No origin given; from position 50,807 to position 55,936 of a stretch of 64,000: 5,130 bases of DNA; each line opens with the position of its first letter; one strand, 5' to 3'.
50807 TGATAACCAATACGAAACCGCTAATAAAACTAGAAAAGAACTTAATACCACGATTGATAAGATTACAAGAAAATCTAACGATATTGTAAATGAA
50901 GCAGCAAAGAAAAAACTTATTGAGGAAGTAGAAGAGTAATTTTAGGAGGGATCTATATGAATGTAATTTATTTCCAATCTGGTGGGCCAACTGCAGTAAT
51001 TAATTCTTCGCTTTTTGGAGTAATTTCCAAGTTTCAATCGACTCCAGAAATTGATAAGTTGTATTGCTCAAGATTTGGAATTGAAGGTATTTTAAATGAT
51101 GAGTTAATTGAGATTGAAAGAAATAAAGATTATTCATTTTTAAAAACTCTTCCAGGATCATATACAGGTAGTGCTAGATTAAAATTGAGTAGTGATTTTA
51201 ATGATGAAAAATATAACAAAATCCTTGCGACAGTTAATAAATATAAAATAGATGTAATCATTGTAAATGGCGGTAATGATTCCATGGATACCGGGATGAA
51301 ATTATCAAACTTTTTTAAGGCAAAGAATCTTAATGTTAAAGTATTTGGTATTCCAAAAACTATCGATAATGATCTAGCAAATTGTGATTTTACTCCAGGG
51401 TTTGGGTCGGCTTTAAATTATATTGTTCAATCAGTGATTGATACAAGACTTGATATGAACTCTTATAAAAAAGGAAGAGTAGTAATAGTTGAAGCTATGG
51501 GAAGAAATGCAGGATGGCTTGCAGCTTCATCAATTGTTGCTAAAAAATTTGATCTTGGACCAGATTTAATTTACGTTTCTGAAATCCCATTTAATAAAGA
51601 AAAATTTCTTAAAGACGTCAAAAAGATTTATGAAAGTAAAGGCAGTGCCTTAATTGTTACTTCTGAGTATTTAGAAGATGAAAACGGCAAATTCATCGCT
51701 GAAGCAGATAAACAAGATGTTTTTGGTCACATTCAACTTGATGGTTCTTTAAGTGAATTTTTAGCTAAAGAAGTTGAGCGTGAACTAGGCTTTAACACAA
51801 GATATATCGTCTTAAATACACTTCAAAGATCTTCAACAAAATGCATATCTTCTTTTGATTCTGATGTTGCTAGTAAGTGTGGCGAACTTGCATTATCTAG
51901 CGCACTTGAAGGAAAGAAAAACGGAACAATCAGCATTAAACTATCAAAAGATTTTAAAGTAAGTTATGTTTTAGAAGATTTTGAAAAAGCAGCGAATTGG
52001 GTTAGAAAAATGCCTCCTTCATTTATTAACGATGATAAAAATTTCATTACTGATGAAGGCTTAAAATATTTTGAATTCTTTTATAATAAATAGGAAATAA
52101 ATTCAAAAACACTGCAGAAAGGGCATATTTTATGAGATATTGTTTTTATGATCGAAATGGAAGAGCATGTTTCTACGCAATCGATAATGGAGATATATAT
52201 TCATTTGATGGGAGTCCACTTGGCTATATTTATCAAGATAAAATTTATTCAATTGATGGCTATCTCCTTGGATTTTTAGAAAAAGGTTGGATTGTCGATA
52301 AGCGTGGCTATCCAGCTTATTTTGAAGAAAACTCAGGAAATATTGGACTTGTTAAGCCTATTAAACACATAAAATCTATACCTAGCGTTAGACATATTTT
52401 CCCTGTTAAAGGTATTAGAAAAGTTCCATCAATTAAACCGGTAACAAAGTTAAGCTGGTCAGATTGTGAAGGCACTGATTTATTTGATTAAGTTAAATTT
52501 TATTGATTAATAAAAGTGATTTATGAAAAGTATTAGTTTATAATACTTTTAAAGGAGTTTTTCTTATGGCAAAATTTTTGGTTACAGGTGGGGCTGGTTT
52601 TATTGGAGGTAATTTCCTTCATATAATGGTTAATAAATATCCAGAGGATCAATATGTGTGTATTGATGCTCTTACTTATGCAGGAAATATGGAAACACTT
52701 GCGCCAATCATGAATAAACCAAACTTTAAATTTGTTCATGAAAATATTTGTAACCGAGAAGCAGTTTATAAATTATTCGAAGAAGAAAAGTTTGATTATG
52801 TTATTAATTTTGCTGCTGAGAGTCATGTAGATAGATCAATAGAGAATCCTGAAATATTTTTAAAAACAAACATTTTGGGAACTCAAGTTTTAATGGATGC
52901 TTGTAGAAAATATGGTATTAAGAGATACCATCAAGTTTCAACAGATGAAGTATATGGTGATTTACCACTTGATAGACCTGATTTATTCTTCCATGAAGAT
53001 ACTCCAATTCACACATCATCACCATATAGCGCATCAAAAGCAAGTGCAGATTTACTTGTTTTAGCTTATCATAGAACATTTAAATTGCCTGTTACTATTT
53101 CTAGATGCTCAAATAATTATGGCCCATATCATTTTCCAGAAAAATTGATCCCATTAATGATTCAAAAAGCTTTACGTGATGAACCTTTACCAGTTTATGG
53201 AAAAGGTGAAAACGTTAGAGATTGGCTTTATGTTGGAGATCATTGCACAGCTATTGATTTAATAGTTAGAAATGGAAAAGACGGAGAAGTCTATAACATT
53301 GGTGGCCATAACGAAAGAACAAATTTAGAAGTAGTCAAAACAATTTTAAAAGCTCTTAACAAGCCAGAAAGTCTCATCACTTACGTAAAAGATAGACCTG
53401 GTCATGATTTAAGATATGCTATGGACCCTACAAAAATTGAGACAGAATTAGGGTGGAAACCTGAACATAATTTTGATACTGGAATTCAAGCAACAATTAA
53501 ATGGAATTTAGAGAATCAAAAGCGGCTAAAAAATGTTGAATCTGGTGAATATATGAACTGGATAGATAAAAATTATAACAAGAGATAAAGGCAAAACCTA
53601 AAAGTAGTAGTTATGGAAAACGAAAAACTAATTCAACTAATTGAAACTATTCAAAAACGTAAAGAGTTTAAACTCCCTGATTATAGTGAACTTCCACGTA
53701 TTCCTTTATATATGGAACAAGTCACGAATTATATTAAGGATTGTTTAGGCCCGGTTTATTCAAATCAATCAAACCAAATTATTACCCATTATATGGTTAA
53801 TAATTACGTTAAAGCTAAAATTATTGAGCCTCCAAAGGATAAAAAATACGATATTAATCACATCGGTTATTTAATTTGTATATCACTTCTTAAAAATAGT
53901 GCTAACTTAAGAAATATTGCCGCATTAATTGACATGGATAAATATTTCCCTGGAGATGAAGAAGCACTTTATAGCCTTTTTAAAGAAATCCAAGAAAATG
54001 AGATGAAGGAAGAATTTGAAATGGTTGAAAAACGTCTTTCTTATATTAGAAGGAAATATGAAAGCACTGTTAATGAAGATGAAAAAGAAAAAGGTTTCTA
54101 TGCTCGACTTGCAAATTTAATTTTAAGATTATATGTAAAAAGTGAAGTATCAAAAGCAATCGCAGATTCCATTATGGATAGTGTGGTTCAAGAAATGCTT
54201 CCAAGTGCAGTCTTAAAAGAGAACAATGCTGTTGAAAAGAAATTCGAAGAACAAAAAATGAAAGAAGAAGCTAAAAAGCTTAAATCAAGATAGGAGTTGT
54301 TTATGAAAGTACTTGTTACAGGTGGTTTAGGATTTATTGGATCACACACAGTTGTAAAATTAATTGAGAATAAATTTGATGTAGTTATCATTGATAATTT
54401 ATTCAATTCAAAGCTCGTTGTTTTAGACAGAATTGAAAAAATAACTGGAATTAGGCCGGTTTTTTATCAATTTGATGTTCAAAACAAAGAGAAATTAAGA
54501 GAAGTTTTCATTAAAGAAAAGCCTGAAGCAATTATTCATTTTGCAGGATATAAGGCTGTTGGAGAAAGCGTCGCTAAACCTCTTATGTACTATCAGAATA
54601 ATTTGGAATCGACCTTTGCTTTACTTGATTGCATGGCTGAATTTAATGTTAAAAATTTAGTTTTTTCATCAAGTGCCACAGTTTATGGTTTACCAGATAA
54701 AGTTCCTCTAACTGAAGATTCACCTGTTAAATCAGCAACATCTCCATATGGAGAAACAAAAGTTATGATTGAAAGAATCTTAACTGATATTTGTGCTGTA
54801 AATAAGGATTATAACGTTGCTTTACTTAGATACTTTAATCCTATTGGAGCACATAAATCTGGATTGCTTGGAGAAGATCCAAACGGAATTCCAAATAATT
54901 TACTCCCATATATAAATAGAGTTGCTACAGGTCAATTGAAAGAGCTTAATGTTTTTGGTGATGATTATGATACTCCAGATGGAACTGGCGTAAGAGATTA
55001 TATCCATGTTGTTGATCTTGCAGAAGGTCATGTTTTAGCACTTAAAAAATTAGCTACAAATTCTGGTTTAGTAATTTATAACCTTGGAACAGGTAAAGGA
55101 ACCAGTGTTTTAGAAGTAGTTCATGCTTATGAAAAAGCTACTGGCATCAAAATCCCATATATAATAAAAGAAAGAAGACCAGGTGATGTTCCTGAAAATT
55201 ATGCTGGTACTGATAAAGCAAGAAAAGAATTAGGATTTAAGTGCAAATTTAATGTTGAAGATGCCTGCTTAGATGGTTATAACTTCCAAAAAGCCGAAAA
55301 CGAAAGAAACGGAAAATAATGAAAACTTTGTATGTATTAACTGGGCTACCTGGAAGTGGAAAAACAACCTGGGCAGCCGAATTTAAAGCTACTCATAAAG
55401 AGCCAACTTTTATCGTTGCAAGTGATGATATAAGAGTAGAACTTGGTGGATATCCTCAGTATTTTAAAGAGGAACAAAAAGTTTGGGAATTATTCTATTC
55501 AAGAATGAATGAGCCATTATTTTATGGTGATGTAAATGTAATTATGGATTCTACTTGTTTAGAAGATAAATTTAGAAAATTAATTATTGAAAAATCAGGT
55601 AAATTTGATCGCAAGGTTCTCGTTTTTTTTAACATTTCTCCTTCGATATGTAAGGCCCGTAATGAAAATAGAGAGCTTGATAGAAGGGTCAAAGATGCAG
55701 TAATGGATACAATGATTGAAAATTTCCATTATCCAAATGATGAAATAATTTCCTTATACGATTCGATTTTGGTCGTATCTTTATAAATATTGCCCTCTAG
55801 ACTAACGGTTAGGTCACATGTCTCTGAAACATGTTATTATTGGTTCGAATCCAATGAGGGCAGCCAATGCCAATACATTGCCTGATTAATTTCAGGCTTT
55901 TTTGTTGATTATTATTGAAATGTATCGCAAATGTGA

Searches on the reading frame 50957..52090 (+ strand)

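Call 33: search_protein_families(library=pfam, proteins=[window:50957-52090:+], max_evalue=0.001)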
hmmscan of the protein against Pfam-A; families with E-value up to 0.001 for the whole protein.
window:50957-52090:+ (378 aa): 1 family
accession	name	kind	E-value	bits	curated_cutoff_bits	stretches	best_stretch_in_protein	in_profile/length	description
PF00365.25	PFK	-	1.4e-56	192.4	30.9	1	3-310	2-271/277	Phosphofructokinase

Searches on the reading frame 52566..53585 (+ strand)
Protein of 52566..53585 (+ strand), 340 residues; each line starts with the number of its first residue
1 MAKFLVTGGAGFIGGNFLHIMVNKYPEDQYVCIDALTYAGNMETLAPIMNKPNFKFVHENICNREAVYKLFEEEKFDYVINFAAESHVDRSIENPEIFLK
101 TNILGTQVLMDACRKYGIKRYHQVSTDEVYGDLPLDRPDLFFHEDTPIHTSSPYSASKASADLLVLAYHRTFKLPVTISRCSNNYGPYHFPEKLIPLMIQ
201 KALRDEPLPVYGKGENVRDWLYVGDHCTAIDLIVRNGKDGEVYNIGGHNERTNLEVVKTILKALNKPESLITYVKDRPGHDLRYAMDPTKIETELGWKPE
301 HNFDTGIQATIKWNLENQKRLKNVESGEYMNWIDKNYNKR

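Call 33: search_protein_families(library=pfam, proteins=[window:52566-53585:+], max_evalue=0.001)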
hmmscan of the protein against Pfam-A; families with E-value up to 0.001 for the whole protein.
window:52566-53585:+ (340 aa): 6 families
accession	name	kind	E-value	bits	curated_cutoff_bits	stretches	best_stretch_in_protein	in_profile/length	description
PF16363.11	GDP_Man_Dehyd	-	8.4e-86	288.9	27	1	5-309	1-331/332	GDP-mannose 4,6 dehydratase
PF01370.27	Epimerase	-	1.9e-66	224.3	20.9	1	5-246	2-240/240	NAD dependent epimerase/dehydratase family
PF01073.25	3Beta_HSD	-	6.2e-16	58.7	22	1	5-233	1-228/280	3-beta hydroxysteroid dehydrogenase/isomerase family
PF02719.21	Polysacc_synt_2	-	3.3e-14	53.2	20.2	1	5-128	2-130/293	Polysaccharide biosynthesis protein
PF04321.23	RmlD_sub_bind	-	7.5e-13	48.6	27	1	4-272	3-239/287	RmlD substrate binding domain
PF07993.18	NAD_binding_4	-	5e-11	42.7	20.1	1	74-183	87-206/258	Male sterility protein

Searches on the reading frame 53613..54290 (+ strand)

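Call 33: search_protein_families(library=pfam, proteins=[window:53613-54290:+], max_evalue=0.001)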
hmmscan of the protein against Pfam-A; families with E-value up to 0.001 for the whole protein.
window:53613-54290:+ (226 aa): 1 family
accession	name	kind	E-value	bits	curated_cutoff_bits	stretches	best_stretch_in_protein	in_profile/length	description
PF08876.17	DUF1836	-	2.8e-23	82.4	27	1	23-108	2-86/105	Domain of unknown function (DUF1836)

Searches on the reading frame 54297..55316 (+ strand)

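Call 33: search_protein_families(library=pfam, proteins=[window:54297-55316:+], max_evalue=0.001)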
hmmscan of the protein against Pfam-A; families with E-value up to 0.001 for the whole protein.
window:54297-55316:+ (340 aa): 6 families
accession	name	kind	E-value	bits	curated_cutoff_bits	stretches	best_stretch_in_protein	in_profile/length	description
PF01370.27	Epimerase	-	3.8e-52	177.5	20.9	1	5-264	1-240/240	NAD dependent epimerase/dehydratase family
PF16363.11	GDP_Man_Dehyd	-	1.1e-50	173.4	27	1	6-324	1-329/332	GDP-mannose 4,6 dehydratase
PF01073.25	3Beta_HSD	-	5.7e-16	58.8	22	1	6-161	1-156/280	3-beta hydroxysteroid dehydrogenase/isomerase family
PF02719.21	Polysacc_synt_2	-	2.2e-12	47.2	20.2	1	5-185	1-174/293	Polysaccharide biosynthesis protein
PF04321.23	RmlD_sub_bind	-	2.4e-10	40.4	27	1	3-166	1-140/287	RmlD substrate binding domain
PF00106.31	adh_short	-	0.00054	19.9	26.6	1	5-71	3-68/195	short chain dehydrogenase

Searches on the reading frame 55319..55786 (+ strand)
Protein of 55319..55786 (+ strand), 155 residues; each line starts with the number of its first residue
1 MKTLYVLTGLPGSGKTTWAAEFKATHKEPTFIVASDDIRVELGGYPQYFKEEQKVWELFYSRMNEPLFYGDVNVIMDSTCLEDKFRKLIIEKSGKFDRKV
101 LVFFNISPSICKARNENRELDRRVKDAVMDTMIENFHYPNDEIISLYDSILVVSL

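Call 33: search_protein_families(library=pfam, proteins=[window:55319-55783:+], max_evalue=0.001)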
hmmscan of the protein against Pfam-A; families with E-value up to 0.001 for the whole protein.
window:55319-55783:+ (155 aa): 5 families
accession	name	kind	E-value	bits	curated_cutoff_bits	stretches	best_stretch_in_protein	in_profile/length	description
PF13671.12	AAA_33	-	1.7e-16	61.2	27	1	4-137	1-141/143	AAA domain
PF08433.16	KTI12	-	3e-11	43.8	22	1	4-142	3-143/271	Chromatin associated protein KTI12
PF06414.18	Zeta_toxin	-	7.9e-06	25.9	22.3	1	3-137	17-167/199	Zeta toxin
PF13207.12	AAA_17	-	0.00058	20.6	27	0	8-122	1-127/136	AAA domain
PF13238.12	AAA_18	-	0.00081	20.3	29.4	0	6-119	2-112/128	AAA domain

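Call 51: find_encoding_contigs(protein=window:55319-55786:+, flank=5000, max_places=10)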
Protein window:55319-55786:+ (155 aa): 7 contigs read that carry it; 3 places shown.
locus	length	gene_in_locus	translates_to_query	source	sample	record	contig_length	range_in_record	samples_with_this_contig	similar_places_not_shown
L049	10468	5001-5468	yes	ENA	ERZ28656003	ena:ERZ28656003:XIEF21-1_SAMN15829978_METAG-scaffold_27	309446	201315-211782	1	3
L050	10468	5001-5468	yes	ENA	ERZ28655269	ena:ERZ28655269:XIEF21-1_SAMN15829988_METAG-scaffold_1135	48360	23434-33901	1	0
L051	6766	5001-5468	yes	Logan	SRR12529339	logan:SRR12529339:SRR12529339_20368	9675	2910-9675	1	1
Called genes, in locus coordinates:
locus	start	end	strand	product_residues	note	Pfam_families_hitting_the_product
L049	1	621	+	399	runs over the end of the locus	PF04513:Baculo_PEP_C (faint), PF02646:RmuC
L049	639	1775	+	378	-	PF00365:PFK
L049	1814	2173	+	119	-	PF21784:Bflower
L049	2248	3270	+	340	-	PF01073:3Beta_HSD, PF01370:Epimerase, PF02719:Polysacc_synt_2, PF04321:RmlD_sub_bind, PF16363:GDP_Man_Dehyd, PF07993:NAD_binding_4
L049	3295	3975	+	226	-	PF08876:DUF1836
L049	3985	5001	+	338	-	PF01073:3Beta_HSD, PF01370:Epimerase, PF02719:Polysacc_synt_2, PF04321:RmlD_sub_bind, PF16363:GDP_Man_Dehyd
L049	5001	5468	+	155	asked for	PF06414:Zeta_toxin (weak), PF08433:KTI12, PF13671:AAA_33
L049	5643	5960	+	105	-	PF04221:RelB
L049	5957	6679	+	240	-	PF02661:Fic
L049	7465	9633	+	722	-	PF02368:Big_2, PF14262:Cthe_2159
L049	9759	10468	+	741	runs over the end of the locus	-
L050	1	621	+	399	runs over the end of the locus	PF04513:Baculo_PEP_C (faint), PF02646:RmuC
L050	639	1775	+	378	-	PF00365:PFK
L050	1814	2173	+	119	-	PF21784:Bflower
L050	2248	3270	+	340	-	PF01073:3Beta_HSD, PF01370:Epimerase, PF02719:Polysacc_synt_2, PF04321:RmlD_sub_bind, PF16363:GDP_Man_Dehyd, PF07993:NAD_binding_4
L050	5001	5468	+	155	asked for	PF06414:Zeta_toxin (weak), PF08433:KTI12, PF13671:AAA_33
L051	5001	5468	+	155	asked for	PF06414:Zeta_toxin (weak), PF08433:KTI12, PF13671:AAA_33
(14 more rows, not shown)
